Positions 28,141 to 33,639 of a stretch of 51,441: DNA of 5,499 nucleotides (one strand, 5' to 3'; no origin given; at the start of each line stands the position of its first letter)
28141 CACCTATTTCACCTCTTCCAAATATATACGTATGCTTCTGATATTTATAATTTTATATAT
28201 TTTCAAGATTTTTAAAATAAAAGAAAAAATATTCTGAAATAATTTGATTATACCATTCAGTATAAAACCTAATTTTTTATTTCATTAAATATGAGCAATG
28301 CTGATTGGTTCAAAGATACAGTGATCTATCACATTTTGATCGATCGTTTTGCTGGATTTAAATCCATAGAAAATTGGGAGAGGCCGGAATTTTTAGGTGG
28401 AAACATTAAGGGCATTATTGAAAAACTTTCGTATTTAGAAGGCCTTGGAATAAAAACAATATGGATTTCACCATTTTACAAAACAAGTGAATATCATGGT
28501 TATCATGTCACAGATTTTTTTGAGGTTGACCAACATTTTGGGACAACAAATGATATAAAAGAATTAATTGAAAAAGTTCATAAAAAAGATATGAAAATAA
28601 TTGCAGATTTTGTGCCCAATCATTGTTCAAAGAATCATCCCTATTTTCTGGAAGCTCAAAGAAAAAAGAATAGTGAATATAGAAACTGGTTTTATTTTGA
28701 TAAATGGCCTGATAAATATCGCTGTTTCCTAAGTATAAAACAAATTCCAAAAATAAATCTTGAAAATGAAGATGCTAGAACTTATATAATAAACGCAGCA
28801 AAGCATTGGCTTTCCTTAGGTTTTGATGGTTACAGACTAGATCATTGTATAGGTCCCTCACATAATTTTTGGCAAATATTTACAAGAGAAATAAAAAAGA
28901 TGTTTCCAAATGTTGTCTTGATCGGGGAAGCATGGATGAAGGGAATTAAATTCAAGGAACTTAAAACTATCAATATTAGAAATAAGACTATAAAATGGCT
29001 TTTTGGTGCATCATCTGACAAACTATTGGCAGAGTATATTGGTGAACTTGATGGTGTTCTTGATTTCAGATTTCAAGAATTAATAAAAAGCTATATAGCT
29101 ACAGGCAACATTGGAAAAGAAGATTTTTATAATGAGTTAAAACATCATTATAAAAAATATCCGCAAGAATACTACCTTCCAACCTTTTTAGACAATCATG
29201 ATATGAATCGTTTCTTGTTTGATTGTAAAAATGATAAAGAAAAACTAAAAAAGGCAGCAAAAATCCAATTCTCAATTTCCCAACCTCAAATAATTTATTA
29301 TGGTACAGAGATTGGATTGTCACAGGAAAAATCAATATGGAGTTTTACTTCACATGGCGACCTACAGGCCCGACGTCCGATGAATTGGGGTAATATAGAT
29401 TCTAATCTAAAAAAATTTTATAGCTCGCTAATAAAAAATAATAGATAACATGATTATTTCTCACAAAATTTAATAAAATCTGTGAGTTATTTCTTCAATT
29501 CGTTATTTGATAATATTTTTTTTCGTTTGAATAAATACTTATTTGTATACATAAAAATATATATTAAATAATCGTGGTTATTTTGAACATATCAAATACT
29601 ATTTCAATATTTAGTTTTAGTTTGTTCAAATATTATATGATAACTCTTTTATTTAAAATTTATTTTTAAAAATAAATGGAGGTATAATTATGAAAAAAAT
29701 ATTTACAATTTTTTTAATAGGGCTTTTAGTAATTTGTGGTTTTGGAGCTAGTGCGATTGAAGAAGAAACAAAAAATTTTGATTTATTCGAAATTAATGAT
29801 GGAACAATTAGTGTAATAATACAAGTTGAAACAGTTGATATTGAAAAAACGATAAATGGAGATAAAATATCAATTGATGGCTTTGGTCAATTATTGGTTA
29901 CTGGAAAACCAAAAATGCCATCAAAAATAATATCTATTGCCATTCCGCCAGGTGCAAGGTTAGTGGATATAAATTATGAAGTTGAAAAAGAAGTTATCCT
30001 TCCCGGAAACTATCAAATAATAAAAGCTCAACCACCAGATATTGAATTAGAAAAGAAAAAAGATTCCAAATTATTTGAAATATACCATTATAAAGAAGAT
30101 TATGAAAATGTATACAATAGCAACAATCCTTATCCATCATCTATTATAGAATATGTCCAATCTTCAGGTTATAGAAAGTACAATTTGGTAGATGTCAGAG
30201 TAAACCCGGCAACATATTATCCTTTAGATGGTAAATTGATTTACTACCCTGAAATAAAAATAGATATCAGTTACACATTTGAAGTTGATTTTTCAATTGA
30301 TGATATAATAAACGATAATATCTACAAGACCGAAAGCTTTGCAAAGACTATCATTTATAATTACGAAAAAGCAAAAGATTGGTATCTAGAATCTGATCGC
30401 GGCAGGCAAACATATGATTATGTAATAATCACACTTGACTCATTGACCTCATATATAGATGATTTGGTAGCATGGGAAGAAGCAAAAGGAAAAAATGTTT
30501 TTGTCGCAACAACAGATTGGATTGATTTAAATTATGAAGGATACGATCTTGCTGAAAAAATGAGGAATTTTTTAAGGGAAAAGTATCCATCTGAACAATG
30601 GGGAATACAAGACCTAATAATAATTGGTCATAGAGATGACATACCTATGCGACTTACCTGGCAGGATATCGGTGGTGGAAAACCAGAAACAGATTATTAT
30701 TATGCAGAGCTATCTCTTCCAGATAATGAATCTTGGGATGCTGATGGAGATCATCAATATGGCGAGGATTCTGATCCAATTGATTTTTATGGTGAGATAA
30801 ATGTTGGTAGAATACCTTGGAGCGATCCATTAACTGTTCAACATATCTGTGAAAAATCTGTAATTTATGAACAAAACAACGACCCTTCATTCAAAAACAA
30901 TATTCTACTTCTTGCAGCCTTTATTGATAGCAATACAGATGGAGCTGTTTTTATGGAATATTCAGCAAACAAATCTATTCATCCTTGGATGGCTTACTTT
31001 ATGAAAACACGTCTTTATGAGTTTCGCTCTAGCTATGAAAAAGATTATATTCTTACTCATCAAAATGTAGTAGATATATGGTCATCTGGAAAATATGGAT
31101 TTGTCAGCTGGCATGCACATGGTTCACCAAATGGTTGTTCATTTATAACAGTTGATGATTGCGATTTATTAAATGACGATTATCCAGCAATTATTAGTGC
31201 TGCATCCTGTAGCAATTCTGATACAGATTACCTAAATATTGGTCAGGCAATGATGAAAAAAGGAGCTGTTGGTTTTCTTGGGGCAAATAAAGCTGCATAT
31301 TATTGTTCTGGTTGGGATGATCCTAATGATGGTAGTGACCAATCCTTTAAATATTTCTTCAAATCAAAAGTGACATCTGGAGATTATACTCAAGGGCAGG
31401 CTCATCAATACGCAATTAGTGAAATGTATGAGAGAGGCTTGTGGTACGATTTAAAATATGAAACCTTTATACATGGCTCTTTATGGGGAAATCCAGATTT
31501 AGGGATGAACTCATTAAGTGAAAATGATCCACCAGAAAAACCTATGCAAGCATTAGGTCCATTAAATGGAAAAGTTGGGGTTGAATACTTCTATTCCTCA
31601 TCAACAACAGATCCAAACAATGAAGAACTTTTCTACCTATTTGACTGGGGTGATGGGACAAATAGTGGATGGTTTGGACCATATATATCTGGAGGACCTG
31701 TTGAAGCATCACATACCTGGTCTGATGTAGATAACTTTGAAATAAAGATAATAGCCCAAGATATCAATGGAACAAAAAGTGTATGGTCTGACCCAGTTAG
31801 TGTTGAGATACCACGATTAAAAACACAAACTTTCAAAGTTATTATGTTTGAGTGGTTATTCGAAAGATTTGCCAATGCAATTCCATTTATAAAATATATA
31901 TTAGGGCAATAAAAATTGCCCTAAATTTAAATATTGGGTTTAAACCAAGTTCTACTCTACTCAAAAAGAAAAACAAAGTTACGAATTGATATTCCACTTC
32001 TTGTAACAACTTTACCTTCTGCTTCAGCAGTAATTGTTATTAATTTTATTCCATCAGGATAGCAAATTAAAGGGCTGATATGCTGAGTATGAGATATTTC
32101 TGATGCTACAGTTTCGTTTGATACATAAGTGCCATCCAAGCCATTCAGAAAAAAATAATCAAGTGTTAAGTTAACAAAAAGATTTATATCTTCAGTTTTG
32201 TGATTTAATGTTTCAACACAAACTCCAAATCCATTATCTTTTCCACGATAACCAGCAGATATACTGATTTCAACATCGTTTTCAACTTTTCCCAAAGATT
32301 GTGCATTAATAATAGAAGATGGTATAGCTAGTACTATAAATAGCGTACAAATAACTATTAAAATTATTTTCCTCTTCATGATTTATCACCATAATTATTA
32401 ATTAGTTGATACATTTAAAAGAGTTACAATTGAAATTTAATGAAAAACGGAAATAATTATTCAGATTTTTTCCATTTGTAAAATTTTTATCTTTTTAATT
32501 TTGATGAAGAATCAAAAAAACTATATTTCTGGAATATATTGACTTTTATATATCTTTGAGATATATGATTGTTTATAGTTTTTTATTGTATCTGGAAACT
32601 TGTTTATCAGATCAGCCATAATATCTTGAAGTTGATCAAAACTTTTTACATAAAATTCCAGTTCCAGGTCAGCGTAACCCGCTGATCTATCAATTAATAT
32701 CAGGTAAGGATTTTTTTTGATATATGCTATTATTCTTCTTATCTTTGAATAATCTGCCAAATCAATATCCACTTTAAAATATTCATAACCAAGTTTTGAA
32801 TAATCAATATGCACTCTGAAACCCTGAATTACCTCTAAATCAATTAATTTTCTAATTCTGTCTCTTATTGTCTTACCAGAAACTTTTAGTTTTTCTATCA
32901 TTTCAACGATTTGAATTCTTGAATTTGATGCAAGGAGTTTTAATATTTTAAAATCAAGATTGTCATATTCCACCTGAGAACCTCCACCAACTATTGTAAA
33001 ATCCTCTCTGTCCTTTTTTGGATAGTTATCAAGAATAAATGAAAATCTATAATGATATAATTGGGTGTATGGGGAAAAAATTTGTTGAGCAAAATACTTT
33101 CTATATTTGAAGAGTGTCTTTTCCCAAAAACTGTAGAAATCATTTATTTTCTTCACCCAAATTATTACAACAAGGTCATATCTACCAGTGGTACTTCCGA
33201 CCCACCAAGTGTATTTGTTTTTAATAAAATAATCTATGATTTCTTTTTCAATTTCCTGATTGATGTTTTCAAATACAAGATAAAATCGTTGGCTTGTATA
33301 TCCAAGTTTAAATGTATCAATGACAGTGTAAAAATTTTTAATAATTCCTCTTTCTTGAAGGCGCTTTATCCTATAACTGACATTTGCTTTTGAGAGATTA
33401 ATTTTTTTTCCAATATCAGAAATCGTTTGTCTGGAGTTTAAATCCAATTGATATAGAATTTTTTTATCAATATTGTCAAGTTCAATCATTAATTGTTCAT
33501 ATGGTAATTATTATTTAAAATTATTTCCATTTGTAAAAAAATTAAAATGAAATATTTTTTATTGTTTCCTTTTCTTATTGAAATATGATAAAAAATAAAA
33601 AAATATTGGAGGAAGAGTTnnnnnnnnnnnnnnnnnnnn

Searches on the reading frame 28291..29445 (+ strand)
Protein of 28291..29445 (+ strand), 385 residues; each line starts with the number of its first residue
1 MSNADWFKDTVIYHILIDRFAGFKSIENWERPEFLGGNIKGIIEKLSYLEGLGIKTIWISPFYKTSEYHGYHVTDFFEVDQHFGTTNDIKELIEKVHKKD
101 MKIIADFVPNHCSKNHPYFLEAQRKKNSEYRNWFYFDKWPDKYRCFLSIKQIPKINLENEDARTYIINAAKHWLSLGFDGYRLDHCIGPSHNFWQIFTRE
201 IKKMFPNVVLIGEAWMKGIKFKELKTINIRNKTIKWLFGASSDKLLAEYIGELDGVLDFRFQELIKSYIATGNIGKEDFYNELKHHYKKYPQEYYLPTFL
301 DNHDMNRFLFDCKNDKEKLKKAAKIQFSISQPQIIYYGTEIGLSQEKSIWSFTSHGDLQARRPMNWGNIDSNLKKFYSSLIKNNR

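Call 71: search_protein_families(library=pfam, proteins=[window:28291-29445:+], max_evalue=0.001)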
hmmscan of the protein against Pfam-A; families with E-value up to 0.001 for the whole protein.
window:28291-29445:+ (385 aa): 1 family
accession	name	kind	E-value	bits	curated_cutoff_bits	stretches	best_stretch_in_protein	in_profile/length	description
PF00128.31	Alpha-amylase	-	3.3e-60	205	22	1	28-368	15-392/446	Alpha amylase, catalytic domain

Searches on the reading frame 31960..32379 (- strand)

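Call 6: search_protein_families(library=pfam, proteins=[window:31960-32379:-], max_evalue=0.01)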
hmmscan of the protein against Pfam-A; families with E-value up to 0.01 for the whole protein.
window:31960-32379:- (140 aa): 0 families

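Call 7: search_protein_families(library=ncbifam, proteins=[window:31960-32379:-], max_evalue=0.01)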
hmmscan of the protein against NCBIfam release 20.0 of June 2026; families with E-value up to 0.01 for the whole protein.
window:31960-32379:- (140 aa): 1 family
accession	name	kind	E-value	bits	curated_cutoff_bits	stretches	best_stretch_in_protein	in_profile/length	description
NF053819.1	EF0750_LPXTG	subfamily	0.00027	21.4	47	1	1-41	1-41/105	EF2685/EF0750 family sortase-dependent surface protein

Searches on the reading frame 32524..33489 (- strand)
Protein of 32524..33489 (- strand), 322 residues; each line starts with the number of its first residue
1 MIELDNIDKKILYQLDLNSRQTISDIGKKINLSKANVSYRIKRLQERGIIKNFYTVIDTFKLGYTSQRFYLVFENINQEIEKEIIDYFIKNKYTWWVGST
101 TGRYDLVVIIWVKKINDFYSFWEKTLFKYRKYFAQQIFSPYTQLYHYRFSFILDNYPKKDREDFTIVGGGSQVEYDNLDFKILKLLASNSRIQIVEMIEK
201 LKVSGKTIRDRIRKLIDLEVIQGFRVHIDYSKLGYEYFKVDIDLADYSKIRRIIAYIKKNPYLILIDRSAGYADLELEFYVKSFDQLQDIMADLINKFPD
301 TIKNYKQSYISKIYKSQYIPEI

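Call 6: search_protein_families(library=pfam, proteins=[window:32524-33489:-], max_evalue=0.01)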
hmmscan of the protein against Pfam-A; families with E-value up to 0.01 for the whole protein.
window:32524-33489:- (322 aa): 16 families
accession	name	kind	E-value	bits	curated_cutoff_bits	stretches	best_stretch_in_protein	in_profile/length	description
PF13412.12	HTH_24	-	3.5e-23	81.4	21.9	2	4-51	1-48/48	Winged helix-turn-helix DNA-binding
PF13404.12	HTH_AsnC-type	-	9e-20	70.7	27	2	4-45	1-42/42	AsnC-type helix-turn-helix domain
PF01047.28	MarR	-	1.3e-09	38.3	24.6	1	10-51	7-48/59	MarR family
PF01037.27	AsnC_trans_reg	-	1.3e-07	31.8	25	0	96-126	26-56/73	Lrp/AsnC ligand binding domain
PF01022.26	HTH_5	-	2.6e-07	30.9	22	1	10-51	6-46/47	Bacterial regulatory protein, arsR family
PF12802.13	MarR_2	-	1e-06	29.2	27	1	11-50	10-50/61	MarR family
PF08279.18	HTH_11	-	4.9e-06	26.8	25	1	180-218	3-42/55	HTH domain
PF12840.13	HTH_20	-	2.8e-05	24.4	27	1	21-51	19-49/51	Helix-turn-helix domain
PF13463.12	HTH_27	-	0.00028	21.6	22.2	1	11-50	8-48/68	Winged helix DNA-binding domain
PF08220.18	HTH_DeoR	-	0.00064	19.8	21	1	181-217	4-40/57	DeoR-like helix-turn-helix domain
PF01978.25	TrmB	-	0.00097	19.4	25.6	0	4-51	6-53/68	Sugar-specific transcriptional regulator TrmB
PF05043.19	Mga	-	0.0015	19.5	21.1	0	176-216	15-55/87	Mga helix-turn-helix domain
PF13601.12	HTH_34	-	0.0018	18.8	27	0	11-51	5-45/80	Winged helix DNA-binding domain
PF24034.1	DUF7343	-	0.0042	17.4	27.6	1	24-53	22-51/62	Domain of unknown function (DUF7343)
PF08280.17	HTH_Mga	-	0.0061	17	23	1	179-229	7-56/59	M protein trans-acting positive regulator (MGA) HTH domain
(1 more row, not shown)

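Call 7: search_protein_families(library=ncbifam, proteins=[window:32524-33489:-], max_evalue=0.01)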
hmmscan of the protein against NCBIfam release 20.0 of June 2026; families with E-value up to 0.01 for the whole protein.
window:32524-33489:- (322 aa): 22 families
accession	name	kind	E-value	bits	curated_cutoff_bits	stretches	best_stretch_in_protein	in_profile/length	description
NF053758.1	ChrTpTrnRegChrS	equivalog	1e-25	90.3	250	2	2-72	10-80/158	chromate efflux transcriptional regulator ChrS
NF040947.1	trans_reg_LysM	equivalog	1.2e-23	83.4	180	2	4-118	1-111/136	HTH-type transcriptional regulator LysM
NF008384.0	PRK11179.1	equivalog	2.6e-21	76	227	2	172-297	4-130/153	transcriptional regulator AsnC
NF041396.1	TranRegLrp_Halo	equivalog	2.4e-19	69.7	190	2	174-275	2-103/149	HTH-type transcriptional regulator Lrp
NF040820.1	trans_reg_LrpA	equivalog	7.8e-19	68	250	2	176-303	3-130/141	HTH-type transcriptional regulator LrpA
NF008370.0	PRK11169.1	equivalog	6.4e-13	48.7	233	2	3-63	11-71/164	leucine-responsive transcriptional regulator Lrp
NF041395.1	TranRegLrpA1_Halo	equivalog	5.6e-10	39.4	250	2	181-293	9-121/142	HTH-type transcriptional regulator LrpA1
NF040939.2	trans_reg_lrs14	equivalog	2.7e-09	37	90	2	178-223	22-68/103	Lrs14 family HTH-type transcriptional regulator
NF053606.1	Sta1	subfamily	8.6e-08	32.2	80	2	3-80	17-93/100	Sta1 family transcriptional regulator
NF038251.1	AdcR_fam_Zn_TF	equivalog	2.2e-07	31.2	175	1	2-53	32-82/143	zinc-dependent MarR family transcriptional regulator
NF040708.3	Siroheme_Dcarb_AhbA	equivalog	3.9e-07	29.9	140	1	21-68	17-64/144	siroheme decarboxylase subunit alpha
NF040707.3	Siroheme_Dcarb_AhbB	equivalog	6.1e-07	29.2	125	1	22-67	15-60/146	siroheme decarboxylase subunit beta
NF053814.1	teico_TcaR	equivalog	5.6e-06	26.5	170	0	10-51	42-83/151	MarR family transcriptional regulator TcaR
TIGR04176.1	MarR_EPS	equivalog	1.9e-05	24.7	88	0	6-64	4-62/105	MarR family EPS-associated transcriptional regulator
NF033788.1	HTH_metalloreg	subfamily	2.3e-05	24.1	55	0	10-51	15-56/77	metalloregulator ArsR/SmtB family transcription factor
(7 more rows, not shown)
